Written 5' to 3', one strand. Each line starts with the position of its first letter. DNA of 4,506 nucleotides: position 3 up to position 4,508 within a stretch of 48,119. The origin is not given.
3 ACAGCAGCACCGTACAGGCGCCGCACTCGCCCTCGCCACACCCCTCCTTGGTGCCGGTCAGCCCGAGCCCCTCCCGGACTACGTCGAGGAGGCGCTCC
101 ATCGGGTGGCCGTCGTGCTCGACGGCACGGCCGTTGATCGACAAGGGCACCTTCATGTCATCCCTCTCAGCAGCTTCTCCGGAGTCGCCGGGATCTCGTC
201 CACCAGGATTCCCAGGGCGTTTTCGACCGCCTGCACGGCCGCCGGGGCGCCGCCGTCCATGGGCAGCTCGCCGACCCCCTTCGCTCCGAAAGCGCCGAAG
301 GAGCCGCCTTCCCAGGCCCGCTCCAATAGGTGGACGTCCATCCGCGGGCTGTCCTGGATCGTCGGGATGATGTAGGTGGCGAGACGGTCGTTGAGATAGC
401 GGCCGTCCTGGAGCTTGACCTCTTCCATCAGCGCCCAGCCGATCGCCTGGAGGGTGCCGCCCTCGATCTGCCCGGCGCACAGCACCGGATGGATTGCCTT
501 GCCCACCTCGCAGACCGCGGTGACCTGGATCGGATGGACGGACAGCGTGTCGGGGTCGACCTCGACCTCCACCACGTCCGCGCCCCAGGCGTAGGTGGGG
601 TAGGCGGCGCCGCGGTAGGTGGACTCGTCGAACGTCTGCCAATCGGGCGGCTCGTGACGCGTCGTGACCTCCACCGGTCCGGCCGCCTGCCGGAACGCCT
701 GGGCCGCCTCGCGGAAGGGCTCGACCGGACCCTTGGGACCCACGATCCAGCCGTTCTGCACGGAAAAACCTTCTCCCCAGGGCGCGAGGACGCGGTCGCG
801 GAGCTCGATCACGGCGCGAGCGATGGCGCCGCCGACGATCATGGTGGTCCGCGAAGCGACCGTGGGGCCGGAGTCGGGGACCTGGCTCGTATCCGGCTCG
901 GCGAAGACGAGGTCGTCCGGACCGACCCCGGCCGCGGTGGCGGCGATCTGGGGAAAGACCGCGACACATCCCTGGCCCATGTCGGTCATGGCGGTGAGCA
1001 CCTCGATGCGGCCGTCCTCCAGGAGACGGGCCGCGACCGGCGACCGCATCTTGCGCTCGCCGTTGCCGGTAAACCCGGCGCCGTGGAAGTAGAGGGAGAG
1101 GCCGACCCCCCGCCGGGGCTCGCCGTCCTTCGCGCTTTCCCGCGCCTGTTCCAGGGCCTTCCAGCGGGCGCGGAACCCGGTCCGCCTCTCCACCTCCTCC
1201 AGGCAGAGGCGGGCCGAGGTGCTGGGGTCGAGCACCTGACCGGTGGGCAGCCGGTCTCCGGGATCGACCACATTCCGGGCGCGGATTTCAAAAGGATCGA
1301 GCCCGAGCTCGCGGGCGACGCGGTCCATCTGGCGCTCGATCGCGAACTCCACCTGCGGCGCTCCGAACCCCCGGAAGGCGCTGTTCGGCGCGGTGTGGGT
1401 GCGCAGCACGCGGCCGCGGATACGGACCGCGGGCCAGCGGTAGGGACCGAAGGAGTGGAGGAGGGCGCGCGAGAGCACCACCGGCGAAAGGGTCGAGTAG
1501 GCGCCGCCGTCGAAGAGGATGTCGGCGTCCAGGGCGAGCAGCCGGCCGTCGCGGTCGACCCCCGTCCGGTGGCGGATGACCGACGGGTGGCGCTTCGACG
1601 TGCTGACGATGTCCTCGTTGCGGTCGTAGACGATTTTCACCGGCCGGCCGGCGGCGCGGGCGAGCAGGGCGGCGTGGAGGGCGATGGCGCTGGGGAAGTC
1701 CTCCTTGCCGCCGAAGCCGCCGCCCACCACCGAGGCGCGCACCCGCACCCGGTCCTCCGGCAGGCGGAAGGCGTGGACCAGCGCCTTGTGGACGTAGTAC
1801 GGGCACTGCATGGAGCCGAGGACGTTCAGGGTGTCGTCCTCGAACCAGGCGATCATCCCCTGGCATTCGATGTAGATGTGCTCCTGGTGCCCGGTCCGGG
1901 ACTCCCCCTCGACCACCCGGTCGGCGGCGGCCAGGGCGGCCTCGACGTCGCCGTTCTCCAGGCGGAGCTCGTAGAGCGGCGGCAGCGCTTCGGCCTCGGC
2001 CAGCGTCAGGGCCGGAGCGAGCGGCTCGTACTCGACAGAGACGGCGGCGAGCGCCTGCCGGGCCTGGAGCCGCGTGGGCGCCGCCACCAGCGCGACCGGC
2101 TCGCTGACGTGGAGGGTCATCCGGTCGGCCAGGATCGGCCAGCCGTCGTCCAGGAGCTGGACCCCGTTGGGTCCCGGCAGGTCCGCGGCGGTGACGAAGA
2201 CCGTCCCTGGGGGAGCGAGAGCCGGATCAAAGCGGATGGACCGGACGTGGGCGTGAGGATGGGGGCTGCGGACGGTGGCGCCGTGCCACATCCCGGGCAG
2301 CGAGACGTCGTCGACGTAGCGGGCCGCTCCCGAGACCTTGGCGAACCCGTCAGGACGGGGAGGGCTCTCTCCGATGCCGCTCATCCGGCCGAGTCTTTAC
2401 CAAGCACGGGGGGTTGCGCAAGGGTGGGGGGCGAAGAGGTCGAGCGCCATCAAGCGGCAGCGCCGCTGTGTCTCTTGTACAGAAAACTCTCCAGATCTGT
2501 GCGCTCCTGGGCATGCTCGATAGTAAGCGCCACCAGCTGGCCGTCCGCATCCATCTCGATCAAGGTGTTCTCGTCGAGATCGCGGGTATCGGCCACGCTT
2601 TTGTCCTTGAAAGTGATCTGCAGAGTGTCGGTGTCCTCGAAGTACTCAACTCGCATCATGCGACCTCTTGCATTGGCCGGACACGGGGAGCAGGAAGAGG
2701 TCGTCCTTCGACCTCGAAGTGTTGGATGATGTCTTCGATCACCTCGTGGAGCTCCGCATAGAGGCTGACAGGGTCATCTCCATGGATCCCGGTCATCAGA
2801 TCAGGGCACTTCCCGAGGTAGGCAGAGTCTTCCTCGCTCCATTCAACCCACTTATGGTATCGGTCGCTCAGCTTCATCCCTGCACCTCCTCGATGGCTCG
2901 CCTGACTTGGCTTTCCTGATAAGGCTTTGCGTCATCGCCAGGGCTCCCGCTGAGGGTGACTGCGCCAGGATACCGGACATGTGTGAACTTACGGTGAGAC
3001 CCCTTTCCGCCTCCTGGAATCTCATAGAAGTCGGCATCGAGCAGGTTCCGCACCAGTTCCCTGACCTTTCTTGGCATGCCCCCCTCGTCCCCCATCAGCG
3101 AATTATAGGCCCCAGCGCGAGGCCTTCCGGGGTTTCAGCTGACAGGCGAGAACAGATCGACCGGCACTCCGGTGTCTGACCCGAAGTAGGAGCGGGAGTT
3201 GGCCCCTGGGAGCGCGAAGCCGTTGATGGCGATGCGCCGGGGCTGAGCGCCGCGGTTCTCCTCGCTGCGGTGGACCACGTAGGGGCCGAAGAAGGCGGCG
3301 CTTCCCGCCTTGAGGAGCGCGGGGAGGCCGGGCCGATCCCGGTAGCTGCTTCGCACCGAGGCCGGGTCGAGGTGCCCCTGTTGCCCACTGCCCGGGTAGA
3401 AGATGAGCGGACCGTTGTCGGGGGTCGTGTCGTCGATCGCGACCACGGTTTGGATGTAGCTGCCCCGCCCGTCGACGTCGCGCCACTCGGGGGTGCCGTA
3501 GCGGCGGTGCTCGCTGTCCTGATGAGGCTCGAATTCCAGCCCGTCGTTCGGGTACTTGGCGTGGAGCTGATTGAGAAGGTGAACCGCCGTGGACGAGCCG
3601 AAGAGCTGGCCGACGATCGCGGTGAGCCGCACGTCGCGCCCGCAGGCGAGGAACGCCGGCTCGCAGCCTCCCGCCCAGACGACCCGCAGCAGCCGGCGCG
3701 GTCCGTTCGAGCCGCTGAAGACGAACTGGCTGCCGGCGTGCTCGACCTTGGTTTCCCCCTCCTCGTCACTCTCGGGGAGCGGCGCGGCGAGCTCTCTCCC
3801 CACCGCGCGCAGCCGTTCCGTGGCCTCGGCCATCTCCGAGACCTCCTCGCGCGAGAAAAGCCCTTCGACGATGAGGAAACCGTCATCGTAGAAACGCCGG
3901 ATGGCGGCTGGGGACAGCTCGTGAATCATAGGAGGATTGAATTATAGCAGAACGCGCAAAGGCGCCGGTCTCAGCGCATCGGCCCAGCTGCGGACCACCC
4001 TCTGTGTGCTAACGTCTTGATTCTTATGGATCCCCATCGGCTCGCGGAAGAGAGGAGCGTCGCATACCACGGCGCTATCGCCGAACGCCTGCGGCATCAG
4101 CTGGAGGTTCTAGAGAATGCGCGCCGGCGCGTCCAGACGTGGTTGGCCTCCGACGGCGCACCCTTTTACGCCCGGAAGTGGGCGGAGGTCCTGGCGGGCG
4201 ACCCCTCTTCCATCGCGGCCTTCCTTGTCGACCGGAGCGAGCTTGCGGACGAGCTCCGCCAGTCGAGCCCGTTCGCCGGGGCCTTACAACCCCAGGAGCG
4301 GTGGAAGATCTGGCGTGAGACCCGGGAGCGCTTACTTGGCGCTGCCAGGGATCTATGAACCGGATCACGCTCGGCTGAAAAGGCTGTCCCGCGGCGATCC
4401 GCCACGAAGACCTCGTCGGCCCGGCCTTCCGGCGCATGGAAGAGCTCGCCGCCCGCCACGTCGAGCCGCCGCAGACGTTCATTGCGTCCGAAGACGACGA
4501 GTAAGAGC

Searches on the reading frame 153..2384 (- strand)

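Call 29: search_protein_families(library=pfam, proteins=[window:153-2384:-], max_evalue=0.01)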
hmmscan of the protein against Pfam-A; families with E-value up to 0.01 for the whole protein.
window:153-2384:- (743 aa): 3 families
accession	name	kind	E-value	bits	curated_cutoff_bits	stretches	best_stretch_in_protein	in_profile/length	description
PF02738.23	MoCoBD_1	-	2.6e-86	289.1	27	1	141-372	12-244/244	Molybdopterin cofactor-binding domain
PF20256.3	MoCoBD_2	-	5.3e-63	213.6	27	1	406-680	6-283/283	Molybdopterin cofactor-binding domain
PF01315.27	Ald_Xan_dh_C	-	3.2e-24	85.8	31.3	1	18-122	1-109/110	Aldehyde oxidase and xanthine dehydrogenase, a/b hammerhead domain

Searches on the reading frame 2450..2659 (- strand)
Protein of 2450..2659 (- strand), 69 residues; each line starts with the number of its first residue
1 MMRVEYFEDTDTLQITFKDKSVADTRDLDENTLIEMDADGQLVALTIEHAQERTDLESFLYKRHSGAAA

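Call 29: search_protein_families(library=pfam, proteins=[window:2450-2659:-], max_evalue=0.01)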
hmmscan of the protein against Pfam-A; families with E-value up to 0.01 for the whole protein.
window:2450-2659:- (69 aa): 1 family
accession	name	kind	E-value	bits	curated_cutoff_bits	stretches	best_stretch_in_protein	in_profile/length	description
PF10049.14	DUF2283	-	5.1e-15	55.8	23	1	3-50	1-48/49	Protein of unknown function (DUF2283)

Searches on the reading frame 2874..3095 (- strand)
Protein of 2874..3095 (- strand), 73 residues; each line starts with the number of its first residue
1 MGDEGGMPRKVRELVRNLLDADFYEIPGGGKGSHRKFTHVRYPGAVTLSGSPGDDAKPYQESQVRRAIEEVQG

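Call 29: search_protein_families(library=pfam, proteins=[window:2874-3095:-], max_evalue=0.01)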
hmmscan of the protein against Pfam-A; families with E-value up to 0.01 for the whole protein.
window:2874-3095:- (73 aa): 1 family
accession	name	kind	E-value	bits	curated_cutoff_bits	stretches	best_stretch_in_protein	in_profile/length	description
PF07927.17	HicA_toxin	-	3.7e-08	33.8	27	1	12-66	2-54/58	HicA toxin of bacterial toxin-antitoxin,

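Call 103: search_protein_families(library=ncbifam, proteins=[window:2874-3092:-], max_evalue=0.01)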
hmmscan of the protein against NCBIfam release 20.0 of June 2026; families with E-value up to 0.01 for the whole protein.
window:2874-3092:- (72 aa): 0 families

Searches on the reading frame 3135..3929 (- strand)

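Call 29: search_protein_families(library=pfam, proteins=[window:3135-3929:-], max_evalue=0.01)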
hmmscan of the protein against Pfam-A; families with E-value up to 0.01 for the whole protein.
window:3135-3929:- (264 aa): 1 family
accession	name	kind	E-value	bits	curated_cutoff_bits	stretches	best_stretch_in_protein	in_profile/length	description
PF05721.19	PhyH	-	4.5e-26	92.9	22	1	13-232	1-212/213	Phytanoyl-CoA dioxygenase (PhyH)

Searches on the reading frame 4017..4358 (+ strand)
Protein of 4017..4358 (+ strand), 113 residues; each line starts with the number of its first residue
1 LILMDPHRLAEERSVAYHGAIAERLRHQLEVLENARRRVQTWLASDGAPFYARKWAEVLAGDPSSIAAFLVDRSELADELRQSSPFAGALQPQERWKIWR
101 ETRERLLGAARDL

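Call 29: search_protein_families(library=pfam, proteins=[window:4017-4358:+], max_evalue=0.01)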
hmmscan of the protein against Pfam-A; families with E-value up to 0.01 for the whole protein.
window:4017-4358:+ (113 aa): 0 families

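Call 79: search_protein_families(library=phrogs, proteins=[window:4017-4355:+], max_evalue=0.001)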
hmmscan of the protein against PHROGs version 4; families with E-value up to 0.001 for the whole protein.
window:4017-4355:+ (113 aa): 0 families

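Call 82: search_protein_families(library=padloc, proteins=[window:4017-4355:+], max_evalue=0.00001)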
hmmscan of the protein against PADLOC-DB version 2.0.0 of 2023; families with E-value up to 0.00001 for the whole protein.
window:4017-4355:+ (113 aa): 0 families

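Call 103: search_protein_families(library=ncbifam, proteins=[window:4017-4355:+], max_evalue=0.01)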
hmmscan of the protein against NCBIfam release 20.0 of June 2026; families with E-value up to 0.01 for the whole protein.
window:4017-4355:+ (113 aa): 0 families

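Call 104: find_homologous_proteins(query=window:4017-4355:+, max_evalue=0.001)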
Query window:4017-4355:+ (113 aa): 582 proteins with E <= 0.001 among 654 candidates; the best 120 are listed.
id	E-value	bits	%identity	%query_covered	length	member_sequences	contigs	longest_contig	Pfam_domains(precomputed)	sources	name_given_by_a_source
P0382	5.3e-65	234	100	97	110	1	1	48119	-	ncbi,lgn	-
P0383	3.3e-52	193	90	91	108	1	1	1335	-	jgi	jgi:hypothetical protein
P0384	5.4e-51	189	88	91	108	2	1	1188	-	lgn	-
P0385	6.1e-51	189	87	93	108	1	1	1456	-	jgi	jgi:hypothetical protein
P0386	1.0e-50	188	87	93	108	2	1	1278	-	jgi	jgi:hypothetical protein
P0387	1.1e-50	188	84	94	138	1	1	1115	-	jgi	jgi:hypothetical protein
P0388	4.3e-50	186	87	91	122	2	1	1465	-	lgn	-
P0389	9.5e-50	185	86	91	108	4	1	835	-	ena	-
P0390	1.4e-49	185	86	93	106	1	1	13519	-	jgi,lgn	jgi:hypothetical protein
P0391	1.8e-49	184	84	91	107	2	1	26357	-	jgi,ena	-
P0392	4.0e-49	183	85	91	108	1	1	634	-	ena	-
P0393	5.6e-49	183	82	93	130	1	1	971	-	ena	-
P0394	1.1e-48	182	81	93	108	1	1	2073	-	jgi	jgi:hypothetical protein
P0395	1.3e-48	181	85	93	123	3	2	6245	-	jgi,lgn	jgi:malate synthase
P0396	2.6e-48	180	83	93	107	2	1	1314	-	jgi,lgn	jgi:hypothetical protein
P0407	2.9e-47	177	82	93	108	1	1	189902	-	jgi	jgi:hypothetical protein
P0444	7.0e-46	173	80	92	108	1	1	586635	-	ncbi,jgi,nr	ncbi:MAG: hypothetical protein QOF89_5332 [Acidobacteriota bacterium]|jgi:hypothetical protein|nr:hy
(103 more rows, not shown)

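Call 105: find_encoding_contigs(protein=P0382, flank=3000, max_places=3)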
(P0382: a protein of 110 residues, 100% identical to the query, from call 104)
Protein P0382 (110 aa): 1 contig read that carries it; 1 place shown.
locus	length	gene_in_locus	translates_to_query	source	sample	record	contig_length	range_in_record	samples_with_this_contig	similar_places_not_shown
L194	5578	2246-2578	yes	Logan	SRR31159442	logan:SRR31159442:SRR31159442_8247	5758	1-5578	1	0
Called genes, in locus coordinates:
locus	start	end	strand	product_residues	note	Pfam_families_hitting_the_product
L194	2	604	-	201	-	?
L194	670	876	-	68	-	PF10049:DUF2283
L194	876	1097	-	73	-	-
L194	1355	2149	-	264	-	PF05721:PhyH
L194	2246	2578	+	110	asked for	-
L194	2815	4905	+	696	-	PF13208:TerB_N, PF05099:TerB, PF15615:TerB_C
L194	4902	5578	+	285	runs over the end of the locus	?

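Call 106: find_encoding_contigs(protein=P0444, flank=4000, max_places=2)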
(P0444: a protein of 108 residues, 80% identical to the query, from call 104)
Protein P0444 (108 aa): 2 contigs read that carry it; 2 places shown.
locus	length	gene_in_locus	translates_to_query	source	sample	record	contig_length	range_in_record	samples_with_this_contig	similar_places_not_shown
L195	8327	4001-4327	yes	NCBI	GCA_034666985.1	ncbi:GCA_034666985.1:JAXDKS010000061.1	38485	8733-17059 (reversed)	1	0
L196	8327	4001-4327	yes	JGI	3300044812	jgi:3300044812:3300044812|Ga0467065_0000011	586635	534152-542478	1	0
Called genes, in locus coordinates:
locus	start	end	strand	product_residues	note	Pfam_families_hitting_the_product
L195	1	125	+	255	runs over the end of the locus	-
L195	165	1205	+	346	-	PF01408:GFO_IDH_MocA, PF02894:GFO_IDH_MocA_C, PF22725:GFO_IDH_MocA_C3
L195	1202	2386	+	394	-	PF04321:RmlD_sub_bind, PF05368:NmrA, PF01073:3Beta_HSD, PF01370:Epimerase, PF07993:NAD_binding_4, PF13460:NAD_binding_10, PF16363:GDP_Man_Dehyd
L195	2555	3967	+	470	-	PF01943:Polysacc_synt, PF13440:Polysacc_synt_3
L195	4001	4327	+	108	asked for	-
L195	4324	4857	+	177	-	PF19502:DUF6036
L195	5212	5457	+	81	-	PF22513:FitA-like_RHH, PF07878:RHH_5 (weak)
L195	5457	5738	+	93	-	-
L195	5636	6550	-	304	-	PF01513:NAD_kinase (weak)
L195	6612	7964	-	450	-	-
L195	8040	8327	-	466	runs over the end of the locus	-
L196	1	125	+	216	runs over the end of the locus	-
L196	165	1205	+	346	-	PF01408:GFO_IDH_MocA, PF02894:GFO_IDH_MocA_C, PF22725:GFO_IDH_MocA_C3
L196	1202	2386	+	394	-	PF04321:RmlD_sub_bind, PF05368:NmrA, PF01073:3Beta_HSD, PF01370:Epimerase, PF07993:NAD_binding_4, PF13460:NAD_binding_10, PF16363:GDP_Man_Dehyd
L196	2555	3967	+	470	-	PF01943:Polysacc_synt, PF13440:Polysacc_synt_3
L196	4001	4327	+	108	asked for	-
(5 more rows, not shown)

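Call 107: find_encoding_contigs(protein=P0407, flank=4000, max_places=2)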
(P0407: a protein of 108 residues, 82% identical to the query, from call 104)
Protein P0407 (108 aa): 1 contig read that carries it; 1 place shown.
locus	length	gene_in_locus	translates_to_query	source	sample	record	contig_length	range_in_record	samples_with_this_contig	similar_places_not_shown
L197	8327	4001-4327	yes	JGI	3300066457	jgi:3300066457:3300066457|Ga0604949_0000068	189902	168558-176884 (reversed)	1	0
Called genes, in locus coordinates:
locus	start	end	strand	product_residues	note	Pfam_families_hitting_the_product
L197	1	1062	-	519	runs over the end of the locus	PF00479:G6PD_N, PF02781:G6PD_C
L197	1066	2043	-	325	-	PF03446:NAD_binding_2, PF00393:6PGD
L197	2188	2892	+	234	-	-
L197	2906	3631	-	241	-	PF05685:Uma2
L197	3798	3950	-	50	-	-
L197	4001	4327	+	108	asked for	-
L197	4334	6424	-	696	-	PF11992:TgpA_N, PF01841:Transglut_core, PF13559:DUF4129 (weak)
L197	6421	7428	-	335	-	PF01882:DUF58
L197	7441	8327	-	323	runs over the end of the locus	PF20030:bpMoxR, PF07726:AAA_3, PF07728:AAA_5, PF00004:AAA (weak), PF17863:AAA_lid_2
